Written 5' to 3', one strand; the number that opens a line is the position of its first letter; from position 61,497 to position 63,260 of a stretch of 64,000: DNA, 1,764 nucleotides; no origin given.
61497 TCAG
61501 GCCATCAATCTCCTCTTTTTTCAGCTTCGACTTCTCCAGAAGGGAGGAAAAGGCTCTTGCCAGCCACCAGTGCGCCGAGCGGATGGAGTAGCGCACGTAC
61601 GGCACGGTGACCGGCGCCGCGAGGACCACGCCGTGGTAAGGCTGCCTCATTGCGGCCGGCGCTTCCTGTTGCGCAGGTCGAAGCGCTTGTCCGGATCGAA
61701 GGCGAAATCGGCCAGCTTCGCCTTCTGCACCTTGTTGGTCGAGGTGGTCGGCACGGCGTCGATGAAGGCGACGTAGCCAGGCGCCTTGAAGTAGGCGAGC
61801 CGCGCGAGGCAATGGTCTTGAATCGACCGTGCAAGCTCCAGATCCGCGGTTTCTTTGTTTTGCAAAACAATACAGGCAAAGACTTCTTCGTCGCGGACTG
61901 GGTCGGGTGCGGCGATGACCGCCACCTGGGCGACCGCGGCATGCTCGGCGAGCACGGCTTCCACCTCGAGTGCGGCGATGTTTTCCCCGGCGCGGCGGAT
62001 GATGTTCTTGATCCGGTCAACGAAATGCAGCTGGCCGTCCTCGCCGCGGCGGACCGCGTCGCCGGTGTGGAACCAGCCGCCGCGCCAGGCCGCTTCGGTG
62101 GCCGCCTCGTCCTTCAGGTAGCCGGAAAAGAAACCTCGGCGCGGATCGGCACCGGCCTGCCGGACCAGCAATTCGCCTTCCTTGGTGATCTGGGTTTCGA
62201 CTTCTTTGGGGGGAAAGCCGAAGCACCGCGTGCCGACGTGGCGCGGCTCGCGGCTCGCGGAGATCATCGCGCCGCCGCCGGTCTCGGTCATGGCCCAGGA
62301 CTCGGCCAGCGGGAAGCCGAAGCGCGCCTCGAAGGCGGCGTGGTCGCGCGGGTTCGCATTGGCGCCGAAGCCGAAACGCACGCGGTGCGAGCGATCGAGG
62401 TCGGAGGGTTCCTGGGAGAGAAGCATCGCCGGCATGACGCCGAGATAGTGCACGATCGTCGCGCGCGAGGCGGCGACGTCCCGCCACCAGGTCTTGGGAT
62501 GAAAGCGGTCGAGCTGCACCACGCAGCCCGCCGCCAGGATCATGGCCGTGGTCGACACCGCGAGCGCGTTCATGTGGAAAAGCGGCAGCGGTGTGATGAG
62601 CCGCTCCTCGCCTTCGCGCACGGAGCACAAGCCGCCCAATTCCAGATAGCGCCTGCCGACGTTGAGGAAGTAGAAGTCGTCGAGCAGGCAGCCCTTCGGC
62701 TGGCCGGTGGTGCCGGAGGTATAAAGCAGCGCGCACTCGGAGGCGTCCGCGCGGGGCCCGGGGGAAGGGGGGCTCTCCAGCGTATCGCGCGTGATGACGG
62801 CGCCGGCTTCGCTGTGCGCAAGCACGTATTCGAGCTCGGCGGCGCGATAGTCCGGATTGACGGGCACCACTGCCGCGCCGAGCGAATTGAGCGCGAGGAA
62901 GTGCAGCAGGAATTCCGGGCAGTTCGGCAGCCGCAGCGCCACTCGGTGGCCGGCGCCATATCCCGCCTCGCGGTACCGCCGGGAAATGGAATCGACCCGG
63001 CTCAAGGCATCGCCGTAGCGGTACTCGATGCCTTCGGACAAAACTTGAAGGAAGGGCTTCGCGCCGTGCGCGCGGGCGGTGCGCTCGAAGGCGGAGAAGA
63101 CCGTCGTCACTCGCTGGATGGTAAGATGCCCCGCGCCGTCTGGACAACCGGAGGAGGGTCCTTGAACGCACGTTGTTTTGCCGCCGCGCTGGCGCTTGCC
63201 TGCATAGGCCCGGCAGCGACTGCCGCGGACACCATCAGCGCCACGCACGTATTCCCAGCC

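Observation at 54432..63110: Eight-gene translationally coupled operon combining CoA-thioester enzymes with cyclic-amide hydrolases; it matches no pathway I can name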

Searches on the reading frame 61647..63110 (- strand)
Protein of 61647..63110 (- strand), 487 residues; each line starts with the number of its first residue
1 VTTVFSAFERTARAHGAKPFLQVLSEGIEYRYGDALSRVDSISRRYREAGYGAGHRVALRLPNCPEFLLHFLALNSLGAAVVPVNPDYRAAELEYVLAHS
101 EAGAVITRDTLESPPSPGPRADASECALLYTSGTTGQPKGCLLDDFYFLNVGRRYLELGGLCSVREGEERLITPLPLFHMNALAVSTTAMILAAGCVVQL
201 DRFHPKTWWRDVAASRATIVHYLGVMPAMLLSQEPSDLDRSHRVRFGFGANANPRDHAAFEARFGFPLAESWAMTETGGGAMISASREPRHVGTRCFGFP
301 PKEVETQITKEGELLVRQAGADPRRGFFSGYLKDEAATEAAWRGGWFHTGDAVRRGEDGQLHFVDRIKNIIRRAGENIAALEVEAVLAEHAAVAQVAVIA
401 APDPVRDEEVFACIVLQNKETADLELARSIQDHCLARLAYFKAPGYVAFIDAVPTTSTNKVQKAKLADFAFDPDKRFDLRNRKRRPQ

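Call 4: search_protein_families(library=pfam, proteins=[window:61647-63110:-], max_evalue=0.01)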
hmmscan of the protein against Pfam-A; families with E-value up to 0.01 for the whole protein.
window:61647-63110:- (487 aa): 2 families
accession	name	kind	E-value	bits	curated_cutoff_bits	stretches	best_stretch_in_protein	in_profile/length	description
PF00501.34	AMP-binding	-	7e-51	173.6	29.9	2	123-317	162-375/384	AMP-binding enzyme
PF13193.12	AMP-binding_C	-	1.4e-15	58.4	24.5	1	382-460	1-76/76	AMP-binding enzyme C-terminal domain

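Call 5: search_protein_families(library=ncbifam, proteins=[window:61647-63110:-], max_evalue=0.01)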
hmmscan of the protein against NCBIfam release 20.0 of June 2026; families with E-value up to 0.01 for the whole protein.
window:61647-63110:- (487 aa): 101 families (the best 25 are shown)
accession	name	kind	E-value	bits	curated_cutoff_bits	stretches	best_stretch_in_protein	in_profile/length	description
NF004808.0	PRK06155.1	equivalog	3.2e-99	332.6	722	2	119-471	176-523/542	ATP-dependent acyl-CoA ligase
NF004837.0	PRK06187.1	subfamily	2.5e-77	260.3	476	2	123-466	170-518/531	long-chain-fatty-acid--CoA ligase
NF005947.1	PRK08008.1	equivalog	3.2e-68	230.6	651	2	127-466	178-517/518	crotonobetaine/carnitine-CoA ligase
NF009233.0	PRK12583.1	subfamily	1.6e-60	205.1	832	2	126-470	204-550/558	fatty acid CoA ligase family protein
NF006134.1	PRK08279.1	equivalog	8.1e-59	199.7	625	2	125-475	210-572/605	long-chain-acyl-CoA synthetase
NF006182.0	PRK08316.1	subfamily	1.1e-56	192.4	663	2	123-466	171-513/523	fatty acyl-CoA synthetase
NF004114.0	PRK05605.1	equivalog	1.5e-56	191.9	766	2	122-466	219-565/575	long-chain-fatty-acid--CoA ligase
NF006020.0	PRK08162.1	subfamily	3.5e-54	184.1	677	3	329-468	401-536/545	acyl-CoA synthetase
NF006181.0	PRK08314.1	subfamily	5.6e-53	180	705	2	126-467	207-551/563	long-chain-fatty-acid--CoA ligase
NF005801.1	PRK07656.1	equivalog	2e-51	175.2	657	2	126-466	167-499/500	FadD3 family acyl-CoA ligase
NF004822.0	PRK06178.1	equivalog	2.5e-50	171.6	782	2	124-468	214-565/571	acyl-CoA synthetase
NF005702.0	PRK07514.1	subfamily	7.6e-50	169.7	558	2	121-467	155-497/506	malonyl-CoA synthase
NF005307.0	PRK06839.1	equivalog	2.7e-47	161.5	748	2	126-468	152-491/496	o-succinylbenzoate--CoA ligase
NF006572.0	PRK09088.1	equivalog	3e-47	161.4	696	1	22-469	21-486/491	acyl-CoA synthetase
NF004511.1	PRK05852.1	equivalog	3.2e-47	161.3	650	2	126-467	158-501/505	FadD7 family fatty acid--CoA ligase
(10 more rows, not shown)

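Call 10: list_cluster_members(proteins=[window:61647-63110:-, window:60493-61650:-, window:59267-60496:-, window:58491-59270:-, window:57628-58392:-, window:56373-57626:-, window:55894-56376:-, window:54432-55910:-])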
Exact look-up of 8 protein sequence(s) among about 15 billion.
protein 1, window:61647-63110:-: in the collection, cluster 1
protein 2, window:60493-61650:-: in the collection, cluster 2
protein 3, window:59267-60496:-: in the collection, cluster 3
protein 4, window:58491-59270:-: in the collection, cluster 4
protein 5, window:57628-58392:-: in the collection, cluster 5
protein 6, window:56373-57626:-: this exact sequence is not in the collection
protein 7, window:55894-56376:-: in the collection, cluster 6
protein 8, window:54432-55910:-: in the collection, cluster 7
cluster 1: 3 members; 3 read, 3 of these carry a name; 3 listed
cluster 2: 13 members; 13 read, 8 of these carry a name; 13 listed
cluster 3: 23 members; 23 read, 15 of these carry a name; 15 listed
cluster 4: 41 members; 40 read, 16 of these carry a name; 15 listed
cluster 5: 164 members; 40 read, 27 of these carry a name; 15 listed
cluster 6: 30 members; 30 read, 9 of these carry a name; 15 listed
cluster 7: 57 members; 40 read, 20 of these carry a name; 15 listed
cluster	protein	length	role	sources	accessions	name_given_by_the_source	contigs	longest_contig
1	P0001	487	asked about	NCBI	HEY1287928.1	MAG TPA: AMP-binding protein [Burkholderiales bacterium]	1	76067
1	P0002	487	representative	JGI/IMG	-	acyl-CoA synthetase (AMP-forming)/AMP-acid ligase II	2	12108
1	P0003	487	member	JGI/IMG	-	acyl-CoA synthetase (AMP-forming)/AMP-acid ligase II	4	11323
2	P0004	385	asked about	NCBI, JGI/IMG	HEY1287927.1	MAG TPA: thiolase family protein [Burkholderiales bacterium] | acetyl-CoA acetyltransferase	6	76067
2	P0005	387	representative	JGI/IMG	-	-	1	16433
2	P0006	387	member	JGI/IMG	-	acetyl-CoA acetyltransferase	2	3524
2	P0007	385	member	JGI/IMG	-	acetyl-CoA acetyltransferase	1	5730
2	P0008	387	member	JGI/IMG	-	acetyl-CoA acetyltransferase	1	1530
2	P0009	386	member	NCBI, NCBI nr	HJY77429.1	MAG TPA: thiolase family protein [Burkholderiales bacterium] | thiolase family protein [Burkholderiales bacterium]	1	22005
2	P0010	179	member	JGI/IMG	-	acetyl-CoA acetyltransferase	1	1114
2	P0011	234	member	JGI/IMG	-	acetyl-CoA acetyltransferase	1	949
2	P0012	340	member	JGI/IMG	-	acetyl-CoA acetyltransferase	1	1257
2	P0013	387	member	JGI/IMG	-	-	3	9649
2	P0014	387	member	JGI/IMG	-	-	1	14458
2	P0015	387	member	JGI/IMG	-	-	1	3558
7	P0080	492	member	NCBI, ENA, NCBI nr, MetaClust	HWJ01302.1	MAG TPA: dihydroorotase family protein [Burkholderiales bacterium] | dihydroorotase family protein [Burkholderiales bacterium] | \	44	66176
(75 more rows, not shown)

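Call 23: find_encoding_contigs(protein=window:61647-63110:-, flank=10000, max_places=6)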
Protein window:61647-63110:- (487 aa): no gene with exactly this product is on record in the collection.

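Call 26: find_encoding_contigs(protein=P0080, flank=10000, max_places=8)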
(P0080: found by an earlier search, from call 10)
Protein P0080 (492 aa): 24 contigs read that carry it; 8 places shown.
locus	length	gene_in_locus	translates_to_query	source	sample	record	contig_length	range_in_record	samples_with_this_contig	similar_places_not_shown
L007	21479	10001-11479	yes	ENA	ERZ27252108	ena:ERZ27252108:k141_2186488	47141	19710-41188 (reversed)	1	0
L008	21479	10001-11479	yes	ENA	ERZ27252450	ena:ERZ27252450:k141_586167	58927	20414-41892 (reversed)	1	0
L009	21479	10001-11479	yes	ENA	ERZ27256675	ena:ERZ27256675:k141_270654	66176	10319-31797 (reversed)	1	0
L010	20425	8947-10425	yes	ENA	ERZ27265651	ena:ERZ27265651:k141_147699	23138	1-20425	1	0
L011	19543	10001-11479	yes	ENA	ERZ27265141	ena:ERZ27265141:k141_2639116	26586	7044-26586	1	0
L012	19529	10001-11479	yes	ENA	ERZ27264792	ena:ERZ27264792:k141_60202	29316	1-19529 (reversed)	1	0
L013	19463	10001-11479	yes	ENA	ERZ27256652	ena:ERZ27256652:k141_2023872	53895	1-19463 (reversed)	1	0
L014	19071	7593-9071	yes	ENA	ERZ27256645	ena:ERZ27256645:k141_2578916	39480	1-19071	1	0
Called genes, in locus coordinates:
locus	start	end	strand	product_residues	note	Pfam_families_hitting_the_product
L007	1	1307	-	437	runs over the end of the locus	PF06808:DctM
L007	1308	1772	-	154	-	PF04290:DctQ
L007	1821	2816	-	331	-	PF03480:DctP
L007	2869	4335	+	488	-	PF00501:AMP-binding, PF13193:AMP-binding_C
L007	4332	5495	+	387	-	PF22691:Thiolase_C_1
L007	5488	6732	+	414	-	PF12172:zf-ChsH2, PF01796:OB_ChsH2_C, PF00106:adh_short, PF13561:adh_short_C2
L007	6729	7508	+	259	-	PF04199:Cyclase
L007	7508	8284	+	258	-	PF01177:Asp_Glu_race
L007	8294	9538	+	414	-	PF00330:Aconitase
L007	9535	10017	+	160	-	PF00694:Aconitase_C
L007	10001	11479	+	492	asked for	PF01979:Amidohydro_1, PF07969:Amidohydro_3 (weak)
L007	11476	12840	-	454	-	PF00672:HAMP, PF00512:HisKA (weak), PF02518:HATPase_c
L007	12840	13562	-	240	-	PF00072:Response_reg, PF00486:Trans_reg_C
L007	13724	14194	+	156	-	PF07813:LTXXQ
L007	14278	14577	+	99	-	PF13670:PepSY_2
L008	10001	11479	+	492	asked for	PF01979:Amidohydro_1, PF07969:Amidohydro_3 (weak)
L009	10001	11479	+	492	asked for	PF01979:Amidohydro_1, PF07969:Amidohydro_3 (weak)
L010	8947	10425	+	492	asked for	PF01979:Amidohydro_1, PF07969:Amidohydro_3 (weak)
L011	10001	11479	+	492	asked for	PF01979:Amidohydro_1, PF07969:Amidohydro_3 (weak)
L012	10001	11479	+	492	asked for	PF01979:Amidohydro_1, PF07969:Amidohydro_3 (weak)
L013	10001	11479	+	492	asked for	PF01979:Amidohydro_1, PF07969:Amidohydro_3 (weak)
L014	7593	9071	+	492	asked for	PF01979:Amidohydro_1, PF07969:Amidohydro_3 (weak)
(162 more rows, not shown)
